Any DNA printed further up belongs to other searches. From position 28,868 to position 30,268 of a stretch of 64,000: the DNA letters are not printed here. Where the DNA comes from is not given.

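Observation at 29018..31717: Adjacent lipoprotein versions of a C26 gamma-glutamyl hydrolase and a 495-aa glutamate racemase homolog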

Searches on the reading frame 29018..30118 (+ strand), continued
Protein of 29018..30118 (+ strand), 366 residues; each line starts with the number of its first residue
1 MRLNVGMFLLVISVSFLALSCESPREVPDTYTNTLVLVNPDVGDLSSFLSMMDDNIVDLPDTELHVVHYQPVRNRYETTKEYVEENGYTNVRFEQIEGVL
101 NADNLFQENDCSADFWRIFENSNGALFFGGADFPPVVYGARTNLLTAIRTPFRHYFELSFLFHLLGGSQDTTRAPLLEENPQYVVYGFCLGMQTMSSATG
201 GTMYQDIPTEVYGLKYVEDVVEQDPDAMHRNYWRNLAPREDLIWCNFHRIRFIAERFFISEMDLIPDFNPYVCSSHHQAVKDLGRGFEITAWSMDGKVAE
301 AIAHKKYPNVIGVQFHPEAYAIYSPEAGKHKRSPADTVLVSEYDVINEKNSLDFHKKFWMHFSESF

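Call 57: fold_search(model_id=the predicted structure, library=pdb)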
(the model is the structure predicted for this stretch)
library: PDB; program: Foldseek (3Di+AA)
matches with E <= 10: 1647; with E <= 0.001: 103
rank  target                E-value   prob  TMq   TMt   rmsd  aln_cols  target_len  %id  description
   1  3fij_B                3.1e-13  1.00  0.45  0.70   6.1       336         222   17  Crystal structure of a uncharacterized protein lin1909 (released 2009-01-13)
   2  3fij_D                7.3e-13  1.00  0.45  0.70   6.3       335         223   15  Crystal structure of a uncharacterized protein lin1909 (released 2009-01-13)
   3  3fij_A                9.3e-13  1.00  0.43  0.68   7.6       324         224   17  Crystal structure of a uncharacterized protein lin1909 (released 2009-01-13)
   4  3fij_G                1.6e-12  1.00  0.43  0.68   5.8       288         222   17  Crystal structure of a uncharacterized protein lin1909 (released 2009-01-13)
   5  3fij_C                3.2e-12  1.00  0.43  0.68   5.8       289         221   18  Crystal structure of a uncharacterized protein lin1909 (released 2009-01-13)
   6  7d53_B                5.9e-12  1.00  0.45  0.64   6.5       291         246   18  SpuA mutant - H221N with Glu (released 2021-10-06)
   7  7d53_C                7.1e-12  1.00  0.44  0.63   6.7       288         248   19  SpuA mutant - H221N with Glu (released 2021-10-06)
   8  7d50_A                7.1e-12  1.00  0.43  0.61   6.9       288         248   19  SpuA mutant - H221N with glutamyl-thioester (released 2021-10-06)
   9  7d53_A                7.5e-12  1.00  0.43  0.61   6.9       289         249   19  SpuA mutant - H221N with Glu (released 2021-10-06)
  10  7d50_B                1.8e-11  1.00  0.43  0.60   6.9       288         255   19  SpuA mutant - H221N with glutamyl-thioester (released 2021-10-06)
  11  6vtv_A                3.5e-11  1.00  0.46  0.66   7.0       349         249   14  Crystal structure of PuuD gamma-glutamyl-gamma-aminobutyrate hydrolase from E. coli (released 2020-02-26)
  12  7d4r_A                6.1e-11  1.00  0.39  0.57   6.6       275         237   19  SpuA native structure (released 2021-10-06)
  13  7d4r_B                8.8e-09  1.00  0.37  0.58   7.3       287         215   17  SpuA native structure (released 2021-10-06)
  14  7d97_B                2.3e-08  1.00  0.32  0.56   7.8       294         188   16  Crystal structure of N109P mutant of GATase subunit of Methanocaldococcus jannaschii GMP synthetase (released 2021-08-04)
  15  9vmm_A                5.2e-08  1.00  0.34  0.24  10.5       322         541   13  human CTPS1 with 2CTP and DON (released 2025-12-24)
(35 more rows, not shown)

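Call 58: find_encoding_contigs(protein=P0123, flank=7000, max_places=2)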
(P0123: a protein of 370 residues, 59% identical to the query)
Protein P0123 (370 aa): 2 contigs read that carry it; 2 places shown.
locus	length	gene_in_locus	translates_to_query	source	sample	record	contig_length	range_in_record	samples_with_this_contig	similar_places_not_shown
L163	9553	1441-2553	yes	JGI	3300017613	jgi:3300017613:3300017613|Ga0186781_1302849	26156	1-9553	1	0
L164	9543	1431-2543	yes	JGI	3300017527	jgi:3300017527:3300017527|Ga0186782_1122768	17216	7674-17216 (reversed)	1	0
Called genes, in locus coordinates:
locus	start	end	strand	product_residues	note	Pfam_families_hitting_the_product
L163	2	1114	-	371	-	?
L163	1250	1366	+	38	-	-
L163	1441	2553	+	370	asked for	PF07722:Peptidase_C26, PF00117:GATase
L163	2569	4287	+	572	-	PF01177:Asp_Glu_race (weak)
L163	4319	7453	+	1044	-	PF13860:FlgD_ig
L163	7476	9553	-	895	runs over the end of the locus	PF18962:Por_Secre_tail (weak), PF13860:FlgD_ig (weak)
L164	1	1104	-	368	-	?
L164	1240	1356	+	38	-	-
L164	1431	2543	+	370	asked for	PF07722:Peptidase_C26, PF00117:GATase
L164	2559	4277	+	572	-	PF01177:Asp_Glu_race (weak)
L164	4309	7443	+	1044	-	PF13860:FlgD_ig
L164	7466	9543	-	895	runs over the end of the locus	PF18962:Por_Secre_tail (weak), PF13860:FlgD_ig (weak)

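Call 59: find_encoding_contigs(protein=P0198, flank=7000, max_places=2)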
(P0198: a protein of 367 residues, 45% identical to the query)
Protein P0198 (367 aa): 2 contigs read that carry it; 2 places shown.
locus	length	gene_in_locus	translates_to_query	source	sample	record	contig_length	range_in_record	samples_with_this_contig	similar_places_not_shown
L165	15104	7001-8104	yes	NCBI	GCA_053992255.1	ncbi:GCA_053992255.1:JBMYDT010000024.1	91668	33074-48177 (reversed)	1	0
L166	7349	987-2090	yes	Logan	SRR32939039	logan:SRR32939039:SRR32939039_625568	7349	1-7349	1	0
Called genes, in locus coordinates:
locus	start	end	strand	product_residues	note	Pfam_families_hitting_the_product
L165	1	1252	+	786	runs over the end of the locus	PF02901:PFL-like, PF01228:Gly_radical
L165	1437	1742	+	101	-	PF03319:EutN_CcmL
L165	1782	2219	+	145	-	PF01842:ACT (weak), PF13740:ACT_6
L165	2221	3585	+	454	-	PF05167:DUF711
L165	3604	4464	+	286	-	PF00795:CN_hydrolase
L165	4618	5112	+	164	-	PF00364:Biotin_lipoyl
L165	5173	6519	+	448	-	PF00289:Biotin_carb_N, PF02222:ATP-grasp, PF02786:CPSase_L_D2, PF07478:Dala_Dala_lig_C, PF02785:Biotin_carb_C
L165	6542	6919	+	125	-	PF01597:GCV_H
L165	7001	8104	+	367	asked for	PF07722:Peptidase_C26, PF00117:GATase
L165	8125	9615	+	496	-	PF01177:Asp_Glu_race (weak)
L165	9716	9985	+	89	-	PF01371:Trp_repressor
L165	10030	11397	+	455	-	PF00291:PALP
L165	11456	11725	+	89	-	-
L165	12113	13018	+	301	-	PF00583:Acetyltransf_1 (weak), PF13673:Acetyltransf_10 (faint), PF00583:Acetyltransf_1, PF13508:Acetyltransf_7 (weak)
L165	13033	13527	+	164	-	-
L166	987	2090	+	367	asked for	PF07722:Peptidase_C26, PF00117:GATase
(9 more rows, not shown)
